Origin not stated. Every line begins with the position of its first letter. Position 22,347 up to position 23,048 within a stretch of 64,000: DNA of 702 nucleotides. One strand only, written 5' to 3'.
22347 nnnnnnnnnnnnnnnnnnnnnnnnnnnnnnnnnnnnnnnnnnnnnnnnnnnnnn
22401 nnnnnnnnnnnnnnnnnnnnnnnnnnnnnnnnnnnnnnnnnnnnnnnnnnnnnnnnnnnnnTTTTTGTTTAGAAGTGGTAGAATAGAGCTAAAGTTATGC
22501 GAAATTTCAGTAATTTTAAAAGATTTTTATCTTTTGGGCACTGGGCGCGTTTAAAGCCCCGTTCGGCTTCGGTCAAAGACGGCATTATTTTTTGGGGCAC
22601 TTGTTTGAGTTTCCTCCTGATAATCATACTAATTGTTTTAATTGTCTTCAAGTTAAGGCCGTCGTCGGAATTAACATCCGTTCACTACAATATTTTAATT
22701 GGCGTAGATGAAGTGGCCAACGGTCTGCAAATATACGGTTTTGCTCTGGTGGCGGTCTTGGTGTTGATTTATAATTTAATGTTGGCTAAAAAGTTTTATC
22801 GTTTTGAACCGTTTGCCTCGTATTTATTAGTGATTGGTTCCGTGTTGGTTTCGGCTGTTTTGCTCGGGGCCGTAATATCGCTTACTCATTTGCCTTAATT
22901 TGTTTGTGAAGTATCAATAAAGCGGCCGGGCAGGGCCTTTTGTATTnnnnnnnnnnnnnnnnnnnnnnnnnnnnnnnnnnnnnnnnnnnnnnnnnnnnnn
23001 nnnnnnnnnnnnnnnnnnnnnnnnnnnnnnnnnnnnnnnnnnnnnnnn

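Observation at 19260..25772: Glycosylation cluster: two tandem GT39 (PMT/ArnT-like) transferases divergent from a small membrane protein, a processive GT2 (QxxRW) and a WecA-like GT4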

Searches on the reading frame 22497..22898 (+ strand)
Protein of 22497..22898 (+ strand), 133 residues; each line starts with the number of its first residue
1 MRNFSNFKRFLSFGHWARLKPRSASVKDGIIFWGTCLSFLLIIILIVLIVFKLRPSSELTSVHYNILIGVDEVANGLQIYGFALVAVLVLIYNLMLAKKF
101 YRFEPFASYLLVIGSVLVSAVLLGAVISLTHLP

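Call 3: search_protein_families(library=pfam, proteins=[window:22497-22898:+], max_evalue=0.01)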
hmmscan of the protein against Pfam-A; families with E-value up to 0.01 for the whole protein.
window:22497-22898:+ (133 aa): 0 families

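Call 4: search_protein_families(library=ncbifam, proteins=[window:22497-22898:+], max_evalue=0.01)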
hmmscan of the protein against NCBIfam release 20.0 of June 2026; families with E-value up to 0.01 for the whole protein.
window:22497-22898:+ (133 aa): 0 families

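Call 20: find_homologous_proteins(query=window:22497-22898:+)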
Query window:22497-22898:+ (133 aa): 3 proteins with E <= 0.001 among 255 candidates.
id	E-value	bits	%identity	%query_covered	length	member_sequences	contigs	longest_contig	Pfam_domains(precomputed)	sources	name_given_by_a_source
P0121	5.0e-77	274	100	100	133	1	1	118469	-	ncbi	-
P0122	1.7e-31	127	59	87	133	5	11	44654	-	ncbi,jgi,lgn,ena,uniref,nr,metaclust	ncbi:MAG: hypothetical protein A3J48_00445 [Candidatus Doudnabacteria bacterium RIFCSPHIGHO2_02_FULL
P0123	4.4e-28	116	52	94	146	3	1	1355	-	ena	-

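Call 77: search_protein_families(library=pfam, proteins=[window:22497-22898:+], max_evalue=5)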
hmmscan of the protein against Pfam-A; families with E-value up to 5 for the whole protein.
window:22497-22898:+ (133 aa): 2 families
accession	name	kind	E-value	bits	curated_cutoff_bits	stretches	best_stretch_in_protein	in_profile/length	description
PF01034.25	Syndecan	-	0.067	13.6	25.2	1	31-54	12-35/64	Syndecan domain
PF08006.16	HAAS_TM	-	0.4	11.2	28.3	1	41-122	28-102/117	HAAS transmembrane region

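Call 78: search_protein_families(library=padloc, proteins=[window:22497-22898:+], max_evalue=0.01)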
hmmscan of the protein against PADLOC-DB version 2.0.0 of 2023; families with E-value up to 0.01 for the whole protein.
window:22497-22898:+ (133 aa): 0 families
